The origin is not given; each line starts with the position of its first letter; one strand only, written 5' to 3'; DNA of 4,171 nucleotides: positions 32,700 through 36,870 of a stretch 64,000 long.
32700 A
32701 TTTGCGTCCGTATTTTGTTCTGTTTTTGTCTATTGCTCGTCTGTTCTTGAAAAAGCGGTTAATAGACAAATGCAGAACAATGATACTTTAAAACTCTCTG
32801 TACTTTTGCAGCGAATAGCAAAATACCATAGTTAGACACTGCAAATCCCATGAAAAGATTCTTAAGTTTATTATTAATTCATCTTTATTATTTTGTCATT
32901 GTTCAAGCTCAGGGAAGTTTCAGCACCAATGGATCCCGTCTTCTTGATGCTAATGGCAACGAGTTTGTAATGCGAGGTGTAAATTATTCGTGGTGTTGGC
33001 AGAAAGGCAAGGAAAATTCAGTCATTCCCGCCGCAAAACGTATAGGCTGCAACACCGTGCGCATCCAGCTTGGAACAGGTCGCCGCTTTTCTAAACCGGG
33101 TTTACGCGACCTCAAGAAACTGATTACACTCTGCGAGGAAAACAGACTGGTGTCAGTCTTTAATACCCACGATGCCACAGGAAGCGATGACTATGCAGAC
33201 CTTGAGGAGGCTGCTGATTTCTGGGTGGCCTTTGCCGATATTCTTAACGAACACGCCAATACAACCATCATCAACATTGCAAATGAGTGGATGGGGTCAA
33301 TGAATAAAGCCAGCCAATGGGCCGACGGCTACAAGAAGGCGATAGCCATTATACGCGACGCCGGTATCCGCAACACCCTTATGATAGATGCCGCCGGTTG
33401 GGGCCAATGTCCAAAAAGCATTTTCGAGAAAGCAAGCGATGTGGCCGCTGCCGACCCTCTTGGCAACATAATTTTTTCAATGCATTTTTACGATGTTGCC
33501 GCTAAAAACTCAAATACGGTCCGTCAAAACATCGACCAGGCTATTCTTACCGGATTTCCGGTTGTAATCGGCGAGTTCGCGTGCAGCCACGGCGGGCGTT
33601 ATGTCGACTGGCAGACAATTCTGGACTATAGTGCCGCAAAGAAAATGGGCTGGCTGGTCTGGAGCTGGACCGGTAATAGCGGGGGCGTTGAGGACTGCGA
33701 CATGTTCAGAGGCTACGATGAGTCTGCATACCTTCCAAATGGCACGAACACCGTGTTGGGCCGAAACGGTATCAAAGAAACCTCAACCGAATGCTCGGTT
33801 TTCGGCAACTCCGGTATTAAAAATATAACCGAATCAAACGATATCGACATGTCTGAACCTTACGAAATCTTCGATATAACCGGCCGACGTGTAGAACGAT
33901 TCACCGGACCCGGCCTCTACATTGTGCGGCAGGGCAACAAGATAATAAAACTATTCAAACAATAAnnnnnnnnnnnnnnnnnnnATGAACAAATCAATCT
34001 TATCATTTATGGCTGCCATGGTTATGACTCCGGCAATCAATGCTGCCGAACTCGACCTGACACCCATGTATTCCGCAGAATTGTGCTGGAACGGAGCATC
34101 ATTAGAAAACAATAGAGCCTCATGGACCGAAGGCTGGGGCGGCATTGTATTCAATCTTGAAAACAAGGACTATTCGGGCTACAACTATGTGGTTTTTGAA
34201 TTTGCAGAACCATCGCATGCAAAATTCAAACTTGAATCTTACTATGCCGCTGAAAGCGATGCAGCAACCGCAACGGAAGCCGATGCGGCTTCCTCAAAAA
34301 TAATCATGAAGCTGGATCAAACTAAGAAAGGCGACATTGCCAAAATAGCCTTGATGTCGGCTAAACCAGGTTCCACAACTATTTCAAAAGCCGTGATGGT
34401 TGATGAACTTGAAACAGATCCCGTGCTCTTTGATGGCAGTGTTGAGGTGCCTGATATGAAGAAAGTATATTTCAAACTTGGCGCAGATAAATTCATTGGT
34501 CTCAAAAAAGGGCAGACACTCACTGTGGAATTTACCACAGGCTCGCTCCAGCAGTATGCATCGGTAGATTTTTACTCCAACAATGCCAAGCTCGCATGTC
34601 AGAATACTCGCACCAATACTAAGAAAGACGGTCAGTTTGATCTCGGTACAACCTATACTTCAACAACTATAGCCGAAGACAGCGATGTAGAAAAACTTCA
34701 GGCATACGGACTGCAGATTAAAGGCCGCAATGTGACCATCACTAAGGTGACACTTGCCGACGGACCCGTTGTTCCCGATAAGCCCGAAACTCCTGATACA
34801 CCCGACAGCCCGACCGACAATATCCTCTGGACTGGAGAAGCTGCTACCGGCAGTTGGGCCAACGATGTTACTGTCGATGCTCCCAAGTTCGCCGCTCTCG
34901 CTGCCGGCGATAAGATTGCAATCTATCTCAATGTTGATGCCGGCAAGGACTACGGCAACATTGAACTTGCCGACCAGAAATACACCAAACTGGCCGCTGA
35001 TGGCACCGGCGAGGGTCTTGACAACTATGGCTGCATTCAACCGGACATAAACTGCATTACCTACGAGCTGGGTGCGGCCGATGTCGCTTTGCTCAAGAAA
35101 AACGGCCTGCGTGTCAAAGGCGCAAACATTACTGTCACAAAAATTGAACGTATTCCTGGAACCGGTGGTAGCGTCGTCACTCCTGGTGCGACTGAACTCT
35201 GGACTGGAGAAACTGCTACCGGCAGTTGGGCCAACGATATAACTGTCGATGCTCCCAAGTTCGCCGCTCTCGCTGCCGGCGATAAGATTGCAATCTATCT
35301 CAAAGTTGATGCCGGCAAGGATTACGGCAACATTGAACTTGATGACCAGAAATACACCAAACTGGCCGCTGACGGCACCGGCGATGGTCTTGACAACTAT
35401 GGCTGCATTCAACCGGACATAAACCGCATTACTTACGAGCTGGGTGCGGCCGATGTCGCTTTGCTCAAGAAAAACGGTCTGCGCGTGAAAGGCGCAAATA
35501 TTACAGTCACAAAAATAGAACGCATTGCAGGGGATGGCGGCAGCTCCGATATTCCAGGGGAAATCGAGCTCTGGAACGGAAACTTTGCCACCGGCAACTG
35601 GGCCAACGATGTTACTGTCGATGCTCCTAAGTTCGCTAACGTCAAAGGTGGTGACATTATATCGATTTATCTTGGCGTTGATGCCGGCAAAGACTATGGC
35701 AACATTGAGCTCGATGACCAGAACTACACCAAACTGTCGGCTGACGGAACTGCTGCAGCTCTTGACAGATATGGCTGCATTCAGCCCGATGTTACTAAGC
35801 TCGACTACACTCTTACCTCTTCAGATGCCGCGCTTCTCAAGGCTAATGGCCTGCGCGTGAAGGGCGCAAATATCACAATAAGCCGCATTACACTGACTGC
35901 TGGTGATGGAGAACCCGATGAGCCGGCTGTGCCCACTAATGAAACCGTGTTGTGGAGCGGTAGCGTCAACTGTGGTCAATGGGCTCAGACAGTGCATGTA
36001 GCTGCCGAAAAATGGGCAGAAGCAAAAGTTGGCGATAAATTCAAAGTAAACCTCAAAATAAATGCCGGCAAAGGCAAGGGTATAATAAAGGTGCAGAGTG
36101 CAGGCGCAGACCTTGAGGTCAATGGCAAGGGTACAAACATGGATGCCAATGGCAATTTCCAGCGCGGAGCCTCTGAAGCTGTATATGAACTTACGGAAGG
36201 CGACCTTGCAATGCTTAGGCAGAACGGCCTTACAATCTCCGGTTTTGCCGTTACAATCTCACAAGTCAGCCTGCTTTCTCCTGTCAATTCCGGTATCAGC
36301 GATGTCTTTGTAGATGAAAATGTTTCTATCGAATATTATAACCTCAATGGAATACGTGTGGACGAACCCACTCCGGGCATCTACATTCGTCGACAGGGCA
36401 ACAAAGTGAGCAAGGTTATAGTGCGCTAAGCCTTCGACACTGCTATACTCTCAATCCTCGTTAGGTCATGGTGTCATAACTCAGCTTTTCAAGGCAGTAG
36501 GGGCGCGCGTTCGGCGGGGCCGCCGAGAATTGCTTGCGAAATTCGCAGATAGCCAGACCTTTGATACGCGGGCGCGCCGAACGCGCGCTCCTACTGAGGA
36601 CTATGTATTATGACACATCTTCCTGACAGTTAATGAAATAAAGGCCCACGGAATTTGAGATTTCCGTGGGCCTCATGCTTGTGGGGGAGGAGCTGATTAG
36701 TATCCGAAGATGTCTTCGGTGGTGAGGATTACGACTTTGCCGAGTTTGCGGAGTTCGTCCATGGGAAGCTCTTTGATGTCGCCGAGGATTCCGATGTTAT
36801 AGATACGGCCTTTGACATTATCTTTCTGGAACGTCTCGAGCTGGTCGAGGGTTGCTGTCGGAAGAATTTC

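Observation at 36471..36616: GC-rich nested palindrome with 9-bp terminal inverted repeats between convergent genes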

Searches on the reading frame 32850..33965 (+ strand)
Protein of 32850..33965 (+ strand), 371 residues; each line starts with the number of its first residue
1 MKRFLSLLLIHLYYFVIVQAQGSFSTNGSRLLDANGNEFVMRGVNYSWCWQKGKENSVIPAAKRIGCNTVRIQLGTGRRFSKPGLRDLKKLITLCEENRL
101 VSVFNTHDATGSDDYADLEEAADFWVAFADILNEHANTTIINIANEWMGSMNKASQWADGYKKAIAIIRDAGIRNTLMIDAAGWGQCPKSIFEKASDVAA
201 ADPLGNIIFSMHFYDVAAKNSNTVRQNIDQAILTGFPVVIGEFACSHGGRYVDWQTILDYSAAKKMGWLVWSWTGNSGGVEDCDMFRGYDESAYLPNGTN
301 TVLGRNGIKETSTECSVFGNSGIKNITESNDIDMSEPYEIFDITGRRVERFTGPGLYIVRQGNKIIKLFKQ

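Call 22: search_protein_families(library=pfam, proteins=[window:32850-33965:+], max_evalue=0.01)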
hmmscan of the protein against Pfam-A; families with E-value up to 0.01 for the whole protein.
window:32850-33965:+ (371 aa): 1 family
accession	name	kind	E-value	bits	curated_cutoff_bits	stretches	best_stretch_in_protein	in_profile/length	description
PF00150.24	Cellulase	-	1.7e-33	116.7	23.5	1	32-277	1-272/272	Cellulase (glycosyl hydrolase family 5)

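Call 43: find_homologous_proteins(query=window:32850-33965:+, max_evalue=1e-30)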
Query window:32850-33965:+ (371 aa): 661 proteins with E <= 1e-30 among 2556 candidates; the best 120 are listed.
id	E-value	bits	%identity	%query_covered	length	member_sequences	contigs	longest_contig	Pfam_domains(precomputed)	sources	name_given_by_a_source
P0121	6.3e-245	830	97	100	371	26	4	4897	PF00150.25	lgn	-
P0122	4.8e-213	725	86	97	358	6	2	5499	PF00150.25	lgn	-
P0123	1.9e-204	697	81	100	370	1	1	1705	PF00150.25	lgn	-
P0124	2.9e-204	696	79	100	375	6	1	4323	PF00150.25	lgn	-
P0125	4.7e-200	682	79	100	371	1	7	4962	PF00150.25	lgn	-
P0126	1.2e-193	661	77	99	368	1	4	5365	PF00150.25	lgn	-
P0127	2.4e-193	660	75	98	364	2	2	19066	PF00150.25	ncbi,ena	-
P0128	9.6e-187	639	74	98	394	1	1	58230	PF00150.25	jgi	-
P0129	6.1e-182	623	80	86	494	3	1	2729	PF00150.25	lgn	-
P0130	1.3e-181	622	73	96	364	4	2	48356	PF00150.25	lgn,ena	-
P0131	7.5e-180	616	71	95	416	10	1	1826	PF00150.25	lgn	-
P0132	1.1e-177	609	69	95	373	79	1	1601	PF00150.25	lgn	-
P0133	7.3e-169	580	66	100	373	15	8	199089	PF00150.25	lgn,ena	-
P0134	6.2e-163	560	64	99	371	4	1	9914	PF00150.25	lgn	-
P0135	7.1e-163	560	69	95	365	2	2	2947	PF00150.25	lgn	-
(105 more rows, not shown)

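Call 44: find_encoding_contigs(protein=P0121, flank=5000, max_places=4)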
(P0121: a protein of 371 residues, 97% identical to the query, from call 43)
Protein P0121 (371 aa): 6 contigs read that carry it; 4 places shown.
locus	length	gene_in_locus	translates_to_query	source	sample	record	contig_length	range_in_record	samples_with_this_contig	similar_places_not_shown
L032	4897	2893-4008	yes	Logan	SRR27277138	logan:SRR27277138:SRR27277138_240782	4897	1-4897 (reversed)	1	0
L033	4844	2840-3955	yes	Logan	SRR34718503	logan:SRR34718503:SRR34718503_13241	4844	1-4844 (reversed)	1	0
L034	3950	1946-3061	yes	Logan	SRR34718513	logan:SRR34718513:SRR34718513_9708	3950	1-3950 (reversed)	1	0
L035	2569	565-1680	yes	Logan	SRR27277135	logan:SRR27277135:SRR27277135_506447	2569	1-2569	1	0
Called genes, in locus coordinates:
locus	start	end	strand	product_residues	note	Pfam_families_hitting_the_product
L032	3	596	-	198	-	?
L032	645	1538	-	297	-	PF01040:UbiA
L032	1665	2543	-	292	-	PF12833:HTH_18, PF00165:HTH_AraC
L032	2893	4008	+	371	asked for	PF00150:Cellulase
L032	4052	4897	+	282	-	?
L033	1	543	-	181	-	?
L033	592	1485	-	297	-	PF01040:UbiA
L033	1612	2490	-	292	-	PF12833:HTH_18, PF00165:HTH_AraC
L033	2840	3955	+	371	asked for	PF00150:Cellulase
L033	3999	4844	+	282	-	?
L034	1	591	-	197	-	?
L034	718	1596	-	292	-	PF12833:HTH_18, PF00165:HTH_AraC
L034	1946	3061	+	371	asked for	PF00150:Cellulase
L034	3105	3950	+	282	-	?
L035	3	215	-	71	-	?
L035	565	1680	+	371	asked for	PF00150:Cellulase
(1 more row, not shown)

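Call 45: find_encoding_contigs(protein=P0122, flank=5000, max_places=4)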
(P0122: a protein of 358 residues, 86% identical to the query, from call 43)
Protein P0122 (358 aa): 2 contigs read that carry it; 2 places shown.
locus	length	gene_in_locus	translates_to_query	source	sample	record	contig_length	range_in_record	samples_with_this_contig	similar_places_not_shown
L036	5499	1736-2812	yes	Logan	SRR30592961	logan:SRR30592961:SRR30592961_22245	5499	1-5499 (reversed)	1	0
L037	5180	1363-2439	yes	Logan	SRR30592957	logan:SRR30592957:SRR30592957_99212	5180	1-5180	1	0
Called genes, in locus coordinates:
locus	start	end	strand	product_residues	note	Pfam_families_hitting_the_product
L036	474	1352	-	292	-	PF12833:HTH_18, PF00165:HTH_AraC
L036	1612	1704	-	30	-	-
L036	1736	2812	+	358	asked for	PF00150:Cellulase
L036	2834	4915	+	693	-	-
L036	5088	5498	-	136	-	?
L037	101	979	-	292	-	PF12833:HTH_18, PF00165:HTH_AraC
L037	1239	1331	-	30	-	-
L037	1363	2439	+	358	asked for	PF00150:Cellulase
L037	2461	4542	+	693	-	-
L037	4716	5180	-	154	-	?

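Call 46: find_encoding_contigs(protein=P0127, flank=6000, max_places=4)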
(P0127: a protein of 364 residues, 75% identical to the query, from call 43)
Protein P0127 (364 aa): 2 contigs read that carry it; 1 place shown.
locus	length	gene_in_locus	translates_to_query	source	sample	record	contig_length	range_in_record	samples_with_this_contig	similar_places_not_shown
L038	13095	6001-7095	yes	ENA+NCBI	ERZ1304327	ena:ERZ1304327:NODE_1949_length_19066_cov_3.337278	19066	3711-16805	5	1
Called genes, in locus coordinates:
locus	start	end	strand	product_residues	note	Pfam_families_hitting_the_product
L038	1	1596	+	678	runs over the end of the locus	PF14905:OMP_b-brl_3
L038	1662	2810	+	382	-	PF17761:DUF1016_N, PF06250:YhcG_C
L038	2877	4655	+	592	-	PF00932:LTD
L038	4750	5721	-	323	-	PF12833:HTH_18, PF00165:HTH_AraC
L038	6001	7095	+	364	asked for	PF00150:Cellulase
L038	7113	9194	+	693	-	-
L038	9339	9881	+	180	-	PF00156:Pribosyltran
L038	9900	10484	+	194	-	PF00406:ADK, PF13207:AAA_17, PF13238:AAA_18, PF13671:AAA_33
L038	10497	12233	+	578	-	PF00501:AMP-binding, PF23562:AMP-binding_C_3 (faint)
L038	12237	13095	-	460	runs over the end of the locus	PF00654:Voltage_CLC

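Call 47: find_encoding_contigs(protein=P0130, flank=6000, max_places=4)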
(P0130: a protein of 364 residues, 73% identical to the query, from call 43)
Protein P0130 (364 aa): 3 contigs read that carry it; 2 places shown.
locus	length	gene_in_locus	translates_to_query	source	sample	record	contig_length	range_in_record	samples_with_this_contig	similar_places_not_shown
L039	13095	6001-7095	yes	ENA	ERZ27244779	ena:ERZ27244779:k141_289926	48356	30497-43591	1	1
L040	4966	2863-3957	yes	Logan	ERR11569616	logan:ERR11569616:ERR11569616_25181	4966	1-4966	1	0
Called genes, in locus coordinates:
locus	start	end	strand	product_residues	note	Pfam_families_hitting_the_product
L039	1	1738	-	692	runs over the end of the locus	PF05649:Peptidase_M13_N, PF01431:Peptidase_M13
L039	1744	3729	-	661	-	PF00005:ABC_tran, PF02463:SMC_N (faint), PF13476:AAA_23 (faint), PF13555:AAA_29 (faint), PF00350:Dynamin_N (faint), PF13304:AAA_21 (faint), PF12848:ABC_tran_Xtn, PF00005:ABC_tran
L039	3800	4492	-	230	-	PF08238:Sel1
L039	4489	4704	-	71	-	-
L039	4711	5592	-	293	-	PF12833:HTH_18, PF00165:HTH_AraC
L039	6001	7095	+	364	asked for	PF00150:Cellulase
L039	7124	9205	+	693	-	-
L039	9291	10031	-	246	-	PF11306:DUF3108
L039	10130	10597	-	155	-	PF04074:DUF386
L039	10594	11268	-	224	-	PF00265:TK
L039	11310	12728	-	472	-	PF11638:DnaA_N (weak), PF00270:DEAD (faint), PF00308:Bac_DnaA, PF01637:ATPase_2 (faint), PF01695:IstB_IS21 (weak), PF13401:AAA_22 (faint), PF08299:Bac_DnaA_C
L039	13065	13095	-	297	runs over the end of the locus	PF28542:DUF8434, PF02470:MlaD, PF28544:Helical_needle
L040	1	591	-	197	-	?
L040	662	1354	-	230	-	PF08238:Sel1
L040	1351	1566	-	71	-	-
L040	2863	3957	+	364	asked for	PF00150:Cellulase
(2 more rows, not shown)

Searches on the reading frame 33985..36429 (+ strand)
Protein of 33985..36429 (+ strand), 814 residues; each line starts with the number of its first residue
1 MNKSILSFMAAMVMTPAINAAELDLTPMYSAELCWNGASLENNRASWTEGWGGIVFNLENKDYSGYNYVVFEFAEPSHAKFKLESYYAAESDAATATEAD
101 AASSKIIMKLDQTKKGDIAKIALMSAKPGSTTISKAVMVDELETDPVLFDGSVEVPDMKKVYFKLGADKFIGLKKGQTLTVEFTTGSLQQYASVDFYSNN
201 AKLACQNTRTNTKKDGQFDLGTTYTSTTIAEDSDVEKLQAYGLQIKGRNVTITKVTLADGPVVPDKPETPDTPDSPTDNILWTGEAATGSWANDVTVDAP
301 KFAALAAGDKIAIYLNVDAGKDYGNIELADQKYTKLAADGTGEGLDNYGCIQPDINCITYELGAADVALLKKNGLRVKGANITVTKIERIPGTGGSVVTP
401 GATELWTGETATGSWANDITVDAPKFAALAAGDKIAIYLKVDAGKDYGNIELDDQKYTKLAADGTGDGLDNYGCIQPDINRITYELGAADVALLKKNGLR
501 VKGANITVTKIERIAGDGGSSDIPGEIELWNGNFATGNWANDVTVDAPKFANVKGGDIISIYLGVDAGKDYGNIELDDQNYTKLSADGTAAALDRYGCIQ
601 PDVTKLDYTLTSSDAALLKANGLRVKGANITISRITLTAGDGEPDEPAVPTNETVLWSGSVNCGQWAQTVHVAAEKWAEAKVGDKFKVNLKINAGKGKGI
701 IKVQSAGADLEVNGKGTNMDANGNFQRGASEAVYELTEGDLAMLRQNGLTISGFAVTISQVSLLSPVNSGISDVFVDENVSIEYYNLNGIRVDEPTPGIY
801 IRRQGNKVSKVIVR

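Call 13: search_protein_families(library=pfam, proteins=[window:33985-36429:+])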
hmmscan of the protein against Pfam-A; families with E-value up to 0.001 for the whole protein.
window:33985-36429:+ (814 aa): 1 family
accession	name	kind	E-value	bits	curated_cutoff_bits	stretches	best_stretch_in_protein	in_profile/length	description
PF22494.2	choice_anch_I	-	3.5e-07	29.9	32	0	599-634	151-186/489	Choice-of-anchor I domain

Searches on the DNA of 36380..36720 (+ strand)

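Call 5: search_rna_families(source=window, start=36380, end=36720, threshold=evalue, max_evalue=10, show_alignments=3)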
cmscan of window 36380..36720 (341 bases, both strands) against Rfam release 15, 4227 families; matches with E-value up to 10: 4.
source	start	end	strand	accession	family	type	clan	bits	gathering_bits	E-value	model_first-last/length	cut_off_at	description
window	36494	36598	+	RF04168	MIR839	Gene; miRNA;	-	20.8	200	0.049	1-267/267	no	MIR839 microRNA precursor family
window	36493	36598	+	RF03468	mir-2830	Gene; miRNA;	-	20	70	0.16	1-76/76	no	mir-2830 microRNA precursor family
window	36636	36720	-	RF00514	His_leader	Cis-reg; leader;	-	15.1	49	4.1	45-126/126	5'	Histidine operon leader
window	36626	36720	+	RF01294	snoU89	Gene; snRNA; snoRNA; HACA-box;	CL00082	8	44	3.6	1-100/270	3'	Small nucleolar RNA U89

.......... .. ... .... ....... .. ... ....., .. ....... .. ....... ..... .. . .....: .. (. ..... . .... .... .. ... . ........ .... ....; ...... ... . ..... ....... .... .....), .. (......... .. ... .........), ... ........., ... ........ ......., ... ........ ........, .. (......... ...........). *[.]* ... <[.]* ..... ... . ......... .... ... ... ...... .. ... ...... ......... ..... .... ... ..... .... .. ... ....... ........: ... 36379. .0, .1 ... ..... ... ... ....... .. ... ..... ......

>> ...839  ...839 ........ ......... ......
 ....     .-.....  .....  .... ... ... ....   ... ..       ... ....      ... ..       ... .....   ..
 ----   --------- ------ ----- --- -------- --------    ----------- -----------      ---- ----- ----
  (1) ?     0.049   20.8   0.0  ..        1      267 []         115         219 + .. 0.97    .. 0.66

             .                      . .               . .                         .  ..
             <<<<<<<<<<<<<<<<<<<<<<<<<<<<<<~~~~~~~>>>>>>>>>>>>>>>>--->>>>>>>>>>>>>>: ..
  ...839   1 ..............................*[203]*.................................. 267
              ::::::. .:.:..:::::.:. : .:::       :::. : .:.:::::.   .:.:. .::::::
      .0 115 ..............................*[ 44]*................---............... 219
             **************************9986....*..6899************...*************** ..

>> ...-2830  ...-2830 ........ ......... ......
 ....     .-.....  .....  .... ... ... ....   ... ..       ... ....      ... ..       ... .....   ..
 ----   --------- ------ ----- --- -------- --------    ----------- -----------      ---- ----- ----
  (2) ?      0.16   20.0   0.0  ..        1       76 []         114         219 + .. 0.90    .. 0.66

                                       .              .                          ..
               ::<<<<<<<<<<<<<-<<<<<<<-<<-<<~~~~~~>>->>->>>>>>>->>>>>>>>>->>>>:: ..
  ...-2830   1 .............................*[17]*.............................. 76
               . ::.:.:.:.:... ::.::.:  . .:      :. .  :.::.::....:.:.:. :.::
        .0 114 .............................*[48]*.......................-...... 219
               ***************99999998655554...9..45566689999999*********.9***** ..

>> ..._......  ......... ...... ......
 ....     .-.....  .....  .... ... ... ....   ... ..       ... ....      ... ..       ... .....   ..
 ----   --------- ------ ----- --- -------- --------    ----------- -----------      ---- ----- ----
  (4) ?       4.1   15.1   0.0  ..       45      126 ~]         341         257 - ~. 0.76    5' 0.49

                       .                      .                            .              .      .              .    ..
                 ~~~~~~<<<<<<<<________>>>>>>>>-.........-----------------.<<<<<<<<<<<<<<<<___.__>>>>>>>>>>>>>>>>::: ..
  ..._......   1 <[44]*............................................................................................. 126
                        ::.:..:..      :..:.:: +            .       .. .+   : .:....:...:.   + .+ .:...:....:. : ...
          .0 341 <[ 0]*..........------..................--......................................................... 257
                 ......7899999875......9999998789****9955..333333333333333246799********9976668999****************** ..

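Call 26: search_dna_similar(query=window:36460-36630:+, collection=plasmids, mode=distant, max_evalue=0.01)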
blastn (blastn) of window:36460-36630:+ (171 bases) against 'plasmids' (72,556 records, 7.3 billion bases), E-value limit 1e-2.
No match.

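Call 27: search_dna_similar(query=window:36460-36630:+, collection=phages, mode=distant, max_evalue=0.01)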
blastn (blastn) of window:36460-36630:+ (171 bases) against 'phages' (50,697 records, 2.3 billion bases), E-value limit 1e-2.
No match.
